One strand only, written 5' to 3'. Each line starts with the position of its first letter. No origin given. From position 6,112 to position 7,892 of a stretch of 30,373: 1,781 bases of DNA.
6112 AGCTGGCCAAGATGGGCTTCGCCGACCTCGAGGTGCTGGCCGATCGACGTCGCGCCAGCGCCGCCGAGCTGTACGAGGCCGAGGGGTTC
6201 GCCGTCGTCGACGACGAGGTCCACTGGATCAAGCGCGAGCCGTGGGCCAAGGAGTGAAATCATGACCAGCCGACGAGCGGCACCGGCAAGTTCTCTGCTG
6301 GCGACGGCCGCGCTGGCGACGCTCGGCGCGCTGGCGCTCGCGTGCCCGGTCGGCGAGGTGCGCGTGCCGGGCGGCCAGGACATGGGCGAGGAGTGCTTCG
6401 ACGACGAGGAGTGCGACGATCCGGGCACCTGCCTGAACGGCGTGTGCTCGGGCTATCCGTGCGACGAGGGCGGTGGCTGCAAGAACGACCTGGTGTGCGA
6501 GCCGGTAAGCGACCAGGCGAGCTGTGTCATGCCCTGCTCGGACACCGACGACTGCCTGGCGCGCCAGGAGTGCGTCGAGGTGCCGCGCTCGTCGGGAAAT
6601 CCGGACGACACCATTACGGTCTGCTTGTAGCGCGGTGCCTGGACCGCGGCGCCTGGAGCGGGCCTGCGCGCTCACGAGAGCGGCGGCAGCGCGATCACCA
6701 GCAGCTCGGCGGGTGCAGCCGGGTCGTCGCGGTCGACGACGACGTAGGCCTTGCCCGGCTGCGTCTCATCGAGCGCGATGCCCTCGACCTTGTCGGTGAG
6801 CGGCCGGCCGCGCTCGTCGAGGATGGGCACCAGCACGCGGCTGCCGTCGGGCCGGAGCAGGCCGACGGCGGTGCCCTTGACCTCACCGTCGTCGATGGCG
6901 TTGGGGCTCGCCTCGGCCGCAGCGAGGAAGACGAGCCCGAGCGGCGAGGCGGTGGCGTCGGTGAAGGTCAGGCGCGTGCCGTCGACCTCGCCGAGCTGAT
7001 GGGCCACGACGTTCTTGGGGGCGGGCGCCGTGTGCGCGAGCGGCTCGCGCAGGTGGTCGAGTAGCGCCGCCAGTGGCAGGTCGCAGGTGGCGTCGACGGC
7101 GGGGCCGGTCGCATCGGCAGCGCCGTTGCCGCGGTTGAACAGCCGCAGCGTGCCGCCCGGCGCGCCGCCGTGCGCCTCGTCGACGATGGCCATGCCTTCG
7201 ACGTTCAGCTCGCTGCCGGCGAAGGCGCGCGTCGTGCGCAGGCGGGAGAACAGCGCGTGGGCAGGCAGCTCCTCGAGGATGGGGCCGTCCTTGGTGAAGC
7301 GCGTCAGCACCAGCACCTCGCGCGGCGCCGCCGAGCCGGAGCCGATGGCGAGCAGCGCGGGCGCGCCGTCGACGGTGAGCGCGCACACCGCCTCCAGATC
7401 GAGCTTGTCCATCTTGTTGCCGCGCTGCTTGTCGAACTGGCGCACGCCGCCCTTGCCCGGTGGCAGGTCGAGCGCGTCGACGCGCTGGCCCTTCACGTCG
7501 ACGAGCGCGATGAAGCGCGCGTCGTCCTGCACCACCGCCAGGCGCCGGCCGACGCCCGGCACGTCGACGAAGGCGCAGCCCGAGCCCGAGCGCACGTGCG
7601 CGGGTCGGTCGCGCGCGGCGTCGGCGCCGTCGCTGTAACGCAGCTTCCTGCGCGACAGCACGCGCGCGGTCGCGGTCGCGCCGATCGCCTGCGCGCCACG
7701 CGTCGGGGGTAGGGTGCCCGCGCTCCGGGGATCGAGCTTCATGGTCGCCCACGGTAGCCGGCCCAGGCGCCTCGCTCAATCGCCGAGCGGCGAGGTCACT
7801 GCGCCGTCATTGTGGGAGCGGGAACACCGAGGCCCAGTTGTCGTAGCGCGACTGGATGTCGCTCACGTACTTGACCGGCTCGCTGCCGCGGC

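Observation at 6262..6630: Recurrent short cysteine-rich module (C-x2-[PG]-x2-C-x2-G-x-C, core EECDDG) in four different secreted proteins of this window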

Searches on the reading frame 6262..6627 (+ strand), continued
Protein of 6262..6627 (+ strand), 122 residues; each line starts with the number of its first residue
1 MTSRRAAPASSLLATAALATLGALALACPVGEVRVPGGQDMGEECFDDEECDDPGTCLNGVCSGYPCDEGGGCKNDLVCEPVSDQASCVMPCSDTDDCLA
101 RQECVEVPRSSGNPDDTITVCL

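Call 37: search_solved_structures(query=A2, max_evalue=10, show_alignments=2)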
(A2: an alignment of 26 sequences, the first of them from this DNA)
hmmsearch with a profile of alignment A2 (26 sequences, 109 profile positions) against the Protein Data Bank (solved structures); distinct sequences matched with E-value up to 10: 10.
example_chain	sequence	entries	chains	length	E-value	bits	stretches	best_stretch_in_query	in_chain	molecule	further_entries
6k1f_A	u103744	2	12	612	0.15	15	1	13-58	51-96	L-fucose isomerase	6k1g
1fui_A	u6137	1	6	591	0.18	14.8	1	14-59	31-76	L-FUCOSE ISOMERASE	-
2jmv_A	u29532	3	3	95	0.29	14.2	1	30-93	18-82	Scytovirin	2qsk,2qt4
8oxr_A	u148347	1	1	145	0.34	13.9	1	47-95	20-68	Thrombospondin type-1 domain-containing protein 7A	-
2hlg_A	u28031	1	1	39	0.39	13.7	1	75-108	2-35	Fruit-specific protein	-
5o57_A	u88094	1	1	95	0.57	13.2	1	45-79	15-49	Dickkopf-related protein 4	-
7wu1_A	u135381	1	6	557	0.74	12.9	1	75-108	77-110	Phospholipase D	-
3ngg_A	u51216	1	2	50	1.1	12.3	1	72-94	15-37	Omwaprin-a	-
9x64_A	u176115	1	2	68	1.7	11.7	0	22-51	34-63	Dickkopf-related protein 4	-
9pgb_A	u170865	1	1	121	8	9.5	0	52-94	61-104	4-module Cysteine Rich Eggshell Membrane Protein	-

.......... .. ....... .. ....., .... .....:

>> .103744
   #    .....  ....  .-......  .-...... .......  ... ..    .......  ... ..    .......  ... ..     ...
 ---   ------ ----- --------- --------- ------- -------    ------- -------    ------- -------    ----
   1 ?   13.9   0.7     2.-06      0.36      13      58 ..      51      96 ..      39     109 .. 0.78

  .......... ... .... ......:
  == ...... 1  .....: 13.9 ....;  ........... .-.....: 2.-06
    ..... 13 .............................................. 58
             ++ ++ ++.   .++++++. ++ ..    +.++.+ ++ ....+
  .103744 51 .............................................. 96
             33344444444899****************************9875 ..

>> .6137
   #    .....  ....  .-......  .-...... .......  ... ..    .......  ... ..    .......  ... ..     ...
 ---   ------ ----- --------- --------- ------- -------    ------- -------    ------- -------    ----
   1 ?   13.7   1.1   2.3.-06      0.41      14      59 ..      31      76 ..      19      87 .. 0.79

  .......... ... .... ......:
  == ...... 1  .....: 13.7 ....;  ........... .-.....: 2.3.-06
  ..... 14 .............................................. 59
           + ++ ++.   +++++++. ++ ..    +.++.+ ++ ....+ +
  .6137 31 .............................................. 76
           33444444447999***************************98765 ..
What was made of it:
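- On Dickkopf_N (PF04706): DKK4 appears in the PDB search only at E 0.57 (call 37).
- Tried and rejected: A profile search of PDB sequences gave nothing below E 0.15; scytovirin, THSD7A and DKK4 appear only at E 0.3-0.6 (call 37).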

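Call 41: fold_search(model_id=the predicted structure, library=pdb)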
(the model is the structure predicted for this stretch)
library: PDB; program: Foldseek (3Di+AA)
matches with E <= 10: 14; with E <= 0.001: 0
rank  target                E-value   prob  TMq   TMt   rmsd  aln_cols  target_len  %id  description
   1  2ho0                  3.9e+00  0.01  0.15  0.14  10.0        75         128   12  Structure of a Hyper-cleavable Monomeric Fragment of Phage Lambda Repressor Containing the Cleavage Site Region (released 2006-09-19)
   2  1mct_I                5.0e+00  0.21  0.17  0.69   0.9        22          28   32  THE REFINED 1.6 ANGSTROMS RESOLUTION CRYSTAL STRUCTURE OF THE COMPLEX FORMED BETWEEN PORCINE BETA-TRYPSIN AND MCTI-A,  (released 1994-01-31)
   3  3s8v_X                5.7e+00  0.06  0.18  0.30   9.6        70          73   14  Crystal structure of LRP6-Dkk1 complex (released 2011-10-26)
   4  1f2s_I                6.0e+00  0.16  0.17  0.69   0.9        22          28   32  CRYSTAL STRUCTURE OF THE COMPLEX FORMED BETWEEN BOVINE BETA-TRYPSIN AND MCTI-A, A TRYPSIN INHIBITOR OF SQUASH FAMILY A (released 2000-06-05)
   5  8sem_MODEL_1_A        6.0e+00  0.08  0.17  0.46   3.5        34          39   24  Structural and functional characterisation of Tst2, a novel TRPV1 inhibitory peptide from the Australian sea a (released 2023-09-27)
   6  5co7_D                6.0e+00  0.02  0.18  0.20   6.9        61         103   15  E. coli MazF form III (released 2016-04-06)
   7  3mql                  6.9e+00  0.02  0.18  0.12  11.4        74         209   15  Crystal structure of the fibronectin 6FnI1-2FnII7FnI fragment (released 2010-08-25)
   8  8vad_A                7.3e+00  0.08  0.17  0.58   8.4        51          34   20  Crystal structure of MCoHNE-I, a potent in-vivo neutrophil elastase inhibitor (released 2024-12-25)
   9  9yio_B                7.8e+00  0.06  0.17  0.24   5.0        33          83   21  Crystal structure of 5B3 Fab in complex with PvRipr EGF7-8 (released 2026-02-04)
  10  2hnf                  7.8e+00  0.01  0.15  0.15   9.7        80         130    9  Structure of a Hyper-cleavable Monomeric Fragment of Phage lambda Repressor Containing the Cleavage Site Region (released 2006-09-19)
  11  7wu1_B                8.8e+00  0.05  0.24  0.07   8.0        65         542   14  Crystal structure of phospholipase D from Moritella sp. JT01 (released 2023-02-08)
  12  9dxx_E                8.8e+00  0.02  0.12  0.27   5.5        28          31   25  Crystal structure of the A/Puerto Rico/8/1934 (H1N1) influenza virus hemagglutinin in complex with D-peptide (released 2025-06-25)
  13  5z5k_B                9.4e+00  0.18  0.19  0.36   0.6        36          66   22  Structure of the DCC-Draxin complex (released 2018-06-20)
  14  1ub4_A                9.4e+00  0.01  0.16  0.18   7.6        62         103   18  crystal structure of MazEF complex (released 2003-05-20)
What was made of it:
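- Foldseek's local matches include the squash trypsin inhibitor MCTI-A over 22 residues at rmsd 0.9 (call 41).
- Tried and rejected: Foldseek against PDB gave nothing below E 3.9 (call 41).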

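Call 48: find_encoding_contigs(protein=P0025, flank=4000, max_places=2)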
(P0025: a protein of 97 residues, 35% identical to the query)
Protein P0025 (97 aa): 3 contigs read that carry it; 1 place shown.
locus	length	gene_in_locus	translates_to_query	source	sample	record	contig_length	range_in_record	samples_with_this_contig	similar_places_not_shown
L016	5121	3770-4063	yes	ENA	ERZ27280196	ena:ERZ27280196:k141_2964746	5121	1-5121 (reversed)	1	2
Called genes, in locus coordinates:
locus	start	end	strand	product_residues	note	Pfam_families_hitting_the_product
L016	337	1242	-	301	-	PF04055:Radical_SAM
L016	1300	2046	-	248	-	PF14234:DUF4336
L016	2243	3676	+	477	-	PF00092:VWA, PF13519:VWA_2, PF13768:VWA_3 (weak)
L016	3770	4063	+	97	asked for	-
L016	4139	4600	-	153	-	PF01625:PMSR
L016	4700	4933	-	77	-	-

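Call 49: find_encoding_contigs(protein=P0042, flank=4000, max_places=2)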
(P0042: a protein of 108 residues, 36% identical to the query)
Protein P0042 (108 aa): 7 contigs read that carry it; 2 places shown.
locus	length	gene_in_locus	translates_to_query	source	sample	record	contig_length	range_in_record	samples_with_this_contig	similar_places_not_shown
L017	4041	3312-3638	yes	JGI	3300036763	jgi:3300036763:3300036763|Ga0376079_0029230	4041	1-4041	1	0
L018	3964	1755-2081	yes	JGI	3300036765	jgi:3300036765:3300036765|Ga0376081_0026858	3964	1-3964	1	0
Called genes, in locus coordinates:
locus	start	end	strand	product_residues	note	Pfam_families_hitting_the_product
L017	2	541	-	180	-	?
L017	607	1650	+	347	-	PF03435:Sacchrp_dh_NADP, PF13460:NAD_binding_10 (weak)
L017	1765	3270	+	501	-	PF00092:VWA, PF13519:VWA_2, PF13768:VWA_3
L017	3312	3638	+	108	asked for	-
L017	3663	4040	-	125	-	?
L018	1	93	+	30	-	?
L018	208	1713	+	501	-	PF00092:VWA, PF13519:VWA_2, PF13768:VWA_3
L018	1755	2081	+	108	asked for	-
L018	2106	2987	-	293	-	PF00781:DAGK_cat, PF19279:YegS_C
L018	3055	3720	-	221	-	-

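Call 50: find_encoding_contigs(protein=P0047, flank=4000, max_places=2)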
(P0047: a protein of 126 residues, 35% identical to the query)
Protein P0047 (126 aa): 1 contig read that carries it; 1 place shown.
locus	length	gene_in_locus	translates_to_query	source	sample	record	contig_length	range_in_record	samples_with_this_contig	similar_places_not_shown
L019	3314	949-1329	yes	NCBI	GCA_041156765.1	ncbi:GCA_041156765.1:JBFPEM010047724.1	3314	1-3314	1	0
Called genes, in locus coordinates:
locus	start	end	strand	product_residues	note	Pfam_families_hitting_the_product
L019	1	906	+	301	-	?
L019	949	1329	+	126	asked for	-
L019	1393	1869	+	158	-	-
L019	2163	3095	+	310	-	PF08447:PAS_3, PF01740:STAS, PF13466:STAS_2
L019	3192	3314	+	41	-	?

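Call 51: find_encoding_contigs(protein=P0044, flank=4000, max_places=2)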
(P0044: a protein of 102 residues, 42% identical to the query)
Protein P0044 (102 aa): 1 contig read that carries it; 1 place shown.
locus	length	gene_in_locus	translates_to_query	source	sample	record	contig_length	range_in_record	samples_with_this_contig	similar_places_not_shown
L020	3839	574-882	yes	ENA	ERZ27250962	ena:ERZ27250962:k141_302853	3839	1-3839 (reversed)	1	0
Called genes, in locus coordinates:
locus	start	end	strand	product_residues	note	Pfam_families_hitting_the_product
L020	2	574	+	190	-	?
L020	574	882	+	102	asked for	-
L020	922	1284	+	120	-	-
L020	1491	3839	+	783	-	?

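Call 67: list_cluster_members(proteins=[P0004, P0007, P0043, P0047, P0048, P0040])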
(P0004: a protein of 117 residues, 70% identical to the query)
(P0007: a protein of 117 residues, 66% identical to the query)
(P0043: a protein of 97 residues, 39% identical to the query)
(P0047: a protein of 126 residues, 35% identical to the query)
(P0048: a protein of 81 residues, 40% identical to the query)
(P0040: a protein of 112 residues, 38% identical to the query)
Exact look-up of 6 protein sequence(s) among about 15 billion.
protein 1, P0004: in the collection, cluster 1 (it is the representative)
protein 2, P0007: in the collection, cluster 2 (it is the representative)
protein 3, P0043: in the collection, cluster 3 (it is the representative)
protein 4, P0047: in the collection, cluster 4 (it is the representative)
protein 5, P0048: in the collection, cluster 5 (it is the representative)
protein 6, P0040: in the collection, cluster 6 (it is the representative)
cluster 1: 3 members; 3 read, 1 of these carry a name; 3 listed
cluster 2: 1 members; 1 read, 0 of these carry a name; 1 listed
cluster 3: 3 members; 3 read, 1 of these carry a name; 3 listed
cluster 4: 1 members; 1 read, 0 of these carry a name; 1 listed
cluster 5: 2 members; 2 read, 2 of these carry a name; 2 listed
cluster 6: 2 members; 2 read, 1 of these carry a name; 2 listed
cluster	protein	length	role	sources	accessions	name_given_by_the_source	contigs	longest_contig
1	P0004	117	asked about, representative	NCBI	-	-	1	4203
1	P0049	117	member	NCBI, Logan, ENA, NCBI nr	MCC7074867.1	MAG: hypothetical protein IT383_26390 [Deltaproteobacteria bacterium] | hypothetical protein [Deltaproteobacteria bacterium]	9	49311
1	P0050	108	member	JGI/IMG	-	-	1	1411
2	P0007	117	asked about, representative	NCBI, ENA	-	-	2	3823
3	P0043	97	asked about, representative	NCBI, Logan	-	-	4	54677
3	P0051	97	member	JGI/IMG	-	hypothetical protein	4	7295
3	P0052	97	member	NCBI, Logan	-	-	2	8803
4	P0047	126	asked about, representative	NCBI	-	-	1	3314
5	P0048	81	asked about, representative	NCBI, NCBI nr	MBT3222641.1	MAG: hypothetical protein HN348_26495 [Proteobacteria bacterium] | hypothetical protein [Pseudomonadota bacterium]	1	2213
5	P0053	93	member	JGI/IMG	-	hypothetical protein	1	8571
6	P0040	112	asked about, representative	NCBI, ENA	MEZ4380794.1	MAG: hypothetical protein R3A79_05575 [Nannocystaceae bacterium]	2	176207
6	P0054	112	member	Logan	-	-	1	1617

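Call 68: find_encoding_contigs(protein=window:6262-6627:+, flank=1000, max_places=2)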
Protein seq(122 aa) (122 aa): 4 contigs read that carry it; 2 places shown.
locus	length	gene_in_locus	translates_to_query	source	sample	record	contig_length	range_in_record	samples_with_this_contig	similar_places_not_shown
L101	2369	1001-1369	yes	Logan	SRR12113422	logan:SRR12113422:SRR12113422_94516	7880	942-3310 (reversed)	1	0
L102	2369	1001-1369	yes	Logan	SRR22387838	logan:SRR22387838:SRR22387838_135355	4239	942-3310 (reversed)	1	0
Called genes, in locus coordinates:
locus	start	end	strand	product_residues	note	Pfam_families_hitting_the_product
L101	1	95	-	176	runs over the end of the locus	-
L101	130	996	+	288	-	PF00583:Acetyltransf_1 (faint), PF13673:Acetyltransf_10 (faint), PF13508:Acetyltransf_7 (weak)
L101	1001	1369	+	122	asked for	-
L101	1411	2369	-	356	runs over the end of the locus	PF22000:DUF6929, PF21851:DUF6910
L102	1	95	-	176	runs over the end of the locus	-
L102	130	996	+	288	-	PF00583:Acetyltransf_1 (faint), PF13673:Acetyltransf_10 (faint), PF13508:Acetyltransf_7 (weak)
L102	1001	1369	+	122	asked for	-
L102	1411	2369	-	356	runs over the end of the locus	PF22000:DUF6929, PF21851:DUF6910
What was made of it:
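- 6262..6630 (+): Gene for the 122-aa, 12-Cys mini-lipoprotein (stop codon TAG at 6628-6630). The identical product is called in other assemblies (call 68).
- Checked: The same 122-aa product is called as a gene in independent assemblies (call 68).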

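Call 72: search_protein_families(library=ncbifam, max_evalue=0.01, proteins=[L010:4445-5956:+])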
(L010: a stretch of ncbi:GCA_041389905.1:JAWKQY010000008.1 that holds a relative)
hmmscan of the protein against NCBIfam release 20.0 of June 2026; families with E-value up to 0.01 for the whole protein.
L010:4445-5956:+ (504 aa): 3 families
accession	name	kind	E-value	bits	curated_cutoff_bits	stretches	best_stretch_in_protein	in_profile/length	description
TIGR03788.1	marine_srt_targ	equivalog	2.2e-12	46.2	551.65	1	134-240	273-378/629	marine proteobacterial sortase target protein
TIGR00868.1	hCaCC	subfamily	1.7e-05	22.9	900.85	1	136-305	308-470/863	calcium-activated chloride channel protein 1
TIGR02031.1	BchD-ChlD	equivalog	0.0018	17.1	499.55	1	135-246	426-535/608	magnesium chelatase ATPase subunit D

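Call 73: search_protein_families(library=pfam, alignment_id=A2, max_evalue=1)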
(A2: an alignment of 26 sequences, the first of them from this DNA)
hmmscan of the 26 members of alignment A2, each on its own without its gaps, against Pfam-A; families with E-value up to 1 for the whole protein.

A. member 1, seq(122 aa): 2 families
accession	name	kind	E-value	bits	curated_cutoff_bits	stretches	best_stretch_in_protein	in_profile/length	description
PF01683.23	EB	-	0.016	15.7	24.3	1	40-63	17-40/52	EB module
PF23416.1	DUF7107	-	0.11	13.3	24.6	1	41-62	25-46/48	Domain of unknown function (DUF7107)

B. families by the number of members that match (of 26 scanned): 9 families
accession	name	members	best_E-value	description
PF23416.1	DUF7107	25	2.7e-05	Domain of unknown function (DUF7107)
PF01683.23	EB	24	0.00043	EB module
PF04706.18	Dickkopf_N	16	0.00022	Dickkopf N-terminal cysteine-rich region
PF00095.26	WAP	14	0.0019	WAP-type (Whey Acidic Protein) 'four-disulfide core'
PF02977.21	CarbpepA_inh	2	0.0019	Carboxypeptidase A inhibitor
PF24633.1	DUF7630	2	0.0096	Domain of unknown function (DUF7630)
PF00299.24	Squash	2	0.055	Squash family serine protease inhibitor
PF20116.4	DUF6506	1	0.05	Family of unknown function (DUF6506)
PF21481.3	DIKK1-2-4_C-subdom1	1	0.094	Dickkopf-related protein 1/2/4, C-terminal subdomain 1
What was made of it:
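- On Myxococcus cysteine-rich repeat (TIGR02232; Pfam DUF4215/PF13948): It is also absent among the 26 family members scanned against Pfam (call 73).
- On EB module (PF01683): 24 of 26 members match at E <= 1, best 4e-4 (call 73).
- On DUF7107 (PF23416): However, 25 of 26 members match at E <= 1, best 2.7e-5 (call 73).
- On Dickkopf_N (PF04706): 16 of 26 family members match at E <= 1 (call 73).
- Closest known: EB module. Same: Of the 26 family members, 25, 24 and 16 respectively match them at E <= 1 (call 73).
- Members give weak Pfam hits to WAP (14 of 26), CarbpepA_inh (2) and Squash (2) (call 73).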

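Call 81: find_encoding_contigs(protein=P0038, flank=3000, max_places=3)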
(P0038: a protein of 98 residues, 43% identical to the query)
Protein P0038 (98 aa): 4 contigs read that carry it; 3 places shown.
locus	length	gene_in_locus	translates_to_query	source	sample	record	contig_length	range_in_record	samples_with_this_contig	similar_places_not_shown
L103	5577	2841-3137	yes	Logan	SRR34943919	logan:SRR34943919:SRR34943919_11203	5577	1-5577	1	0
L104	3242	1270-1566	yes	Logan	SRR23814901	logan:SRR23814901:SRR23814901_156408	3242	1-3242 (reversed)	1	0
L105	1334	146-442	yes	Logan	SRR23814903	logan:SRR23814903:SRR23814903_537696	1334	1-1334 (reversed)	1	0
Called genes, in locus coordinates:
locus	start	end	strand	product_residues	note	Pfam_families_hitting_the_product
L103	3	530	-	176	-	?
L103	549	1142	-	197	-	PF02698:DUF218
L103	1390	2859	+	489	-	PF00092:VWA, PF13519:VWA_2, PF13768:VWA_3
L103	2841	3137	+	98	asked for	-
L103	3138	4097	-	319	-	PF00579:tRNA-synt_1b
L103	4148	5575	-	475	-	?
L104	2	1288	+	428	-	?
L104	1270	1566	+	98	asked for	-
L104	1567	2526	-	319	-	PF00579:tRNA-synt_1b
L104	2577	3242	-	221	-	?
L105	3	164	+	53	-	?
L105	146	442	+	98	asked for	-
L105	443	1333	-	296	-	?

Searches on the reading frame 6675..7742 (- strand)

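Call 35: search_protein_families(library=pfam, max_evalue=0.01, proteins=[window:6675-7742:-])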
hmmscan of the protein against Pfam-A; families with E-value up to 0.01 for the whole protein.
window:6675-7742:- (356 aa): 2 families
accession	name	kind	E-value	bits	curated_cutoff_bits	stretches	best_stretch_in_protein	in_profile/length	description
PF22000.2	DUF6929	-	2.2e-52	178.4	27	1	49-351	1-285/286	Family of unknown function (DUF6929)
PF21851.2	DUF6910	-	9e-52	176.5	27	1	109-341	1-225/225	Family of unknown function (DUF6910)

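Call 72: search_protein_families(library=ncbifam, max_evalue=0.01, proteins=[window:6675-7742:-])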
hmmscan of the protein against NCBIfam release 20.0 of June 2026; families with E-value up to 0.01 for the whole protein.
window:6675-7742:- (356 aa): 0 families
